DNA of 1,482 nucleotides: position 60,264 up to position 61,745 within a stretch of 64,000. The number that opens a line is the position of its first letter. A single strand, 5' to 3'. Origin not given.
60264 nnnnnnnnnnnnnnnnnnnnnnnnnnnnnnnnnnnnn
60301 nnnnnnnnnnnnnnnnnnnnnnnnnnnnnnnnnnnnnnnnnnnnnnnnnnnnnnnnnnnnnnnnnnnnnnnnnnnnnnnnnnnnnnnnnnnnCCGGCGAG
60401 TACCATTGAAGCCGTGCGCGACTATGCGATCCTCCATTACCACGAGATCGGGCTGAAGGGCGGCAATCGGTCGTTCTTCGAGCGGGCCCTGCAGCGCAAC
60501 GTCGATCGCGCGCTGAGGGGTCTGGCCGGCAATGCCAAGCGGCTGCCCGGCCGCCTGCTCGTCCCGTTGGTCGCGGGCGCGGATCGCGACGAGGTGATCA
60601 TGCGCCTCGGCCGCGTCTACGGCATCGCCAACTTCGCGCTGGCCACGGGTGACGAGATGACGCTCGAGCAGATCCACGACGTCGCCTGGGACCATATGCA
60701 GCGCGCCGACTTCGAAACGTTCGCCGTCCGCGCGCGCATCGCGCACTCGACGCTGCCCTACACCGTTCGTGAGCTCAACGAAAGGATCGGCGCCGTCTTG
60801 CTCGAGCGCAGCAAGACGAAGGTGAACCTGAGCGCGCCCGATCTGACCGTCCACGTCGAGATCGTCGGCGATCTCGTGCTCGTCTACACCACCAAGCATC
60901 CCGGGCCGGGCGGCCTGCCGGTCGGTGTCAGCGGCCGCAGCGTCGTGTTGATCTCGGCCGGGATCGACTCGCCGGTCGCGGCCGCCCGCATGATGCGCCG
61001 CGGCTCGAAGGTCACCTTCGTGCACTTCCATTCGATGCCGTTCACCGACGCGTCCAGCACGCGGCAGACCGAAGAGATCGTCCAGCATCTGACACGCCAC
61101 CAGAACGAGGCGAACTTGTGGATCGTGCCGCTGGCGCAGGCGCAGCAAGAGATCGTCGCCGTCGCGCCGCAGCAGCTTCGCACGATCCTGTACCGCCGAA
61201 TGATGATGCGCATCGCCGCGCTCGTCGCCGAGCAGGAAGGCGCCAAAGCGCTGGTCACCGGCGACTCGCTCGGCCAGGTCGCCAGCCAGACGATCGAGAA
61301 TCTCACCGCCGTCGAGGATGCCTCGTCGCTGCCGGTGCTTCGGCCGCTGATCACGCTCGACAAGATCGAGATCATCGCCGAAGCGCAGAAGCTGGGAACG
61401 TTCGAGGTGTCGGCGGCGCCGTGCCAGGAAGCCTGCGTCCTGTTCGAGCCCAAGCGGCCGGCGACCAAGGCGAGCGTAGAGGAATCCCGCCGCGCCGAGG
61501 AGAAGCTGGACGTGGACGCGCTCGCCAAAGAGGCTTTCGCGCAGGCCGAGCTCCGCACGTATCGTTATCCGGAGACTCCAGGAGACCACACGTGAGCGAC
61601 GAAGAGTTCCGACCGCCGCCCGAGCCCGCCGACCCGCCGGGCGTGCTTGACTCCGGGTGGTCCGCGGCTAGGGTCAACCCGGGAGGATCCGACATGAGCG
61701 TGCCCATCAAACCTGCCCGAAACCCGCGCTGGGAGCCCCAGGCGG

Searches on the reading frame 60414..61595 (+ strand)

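Call 27: search_protein_families(library=pfam, proteins=[window:60414-61595:+], max_evalue=0.001)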
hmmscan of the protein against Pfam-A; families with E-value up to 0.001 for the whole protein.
window:60414-61595:+ (393 aa): 4 families
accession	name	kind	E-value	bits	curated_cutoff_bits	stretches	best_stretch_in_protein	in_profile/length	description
PF02568.20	ThiI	-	3.3e-64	216.6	20.5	1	171-366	1-196/197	Thiamine biosynthesis protein (ThiI)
PF22025.1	ThiI_fer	-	1.1e-14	55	25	1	6-74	3-71/72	ThiI ferredoxin-like domain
PF02926.22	THUMP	-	5.1e-14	52.9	20.6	1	85-159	9-83/84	THUMP domain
PF06508.19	QueC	-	2.3e-06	27.7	22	1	176-335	2-181/210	Queuosine biosynthesis protein QueC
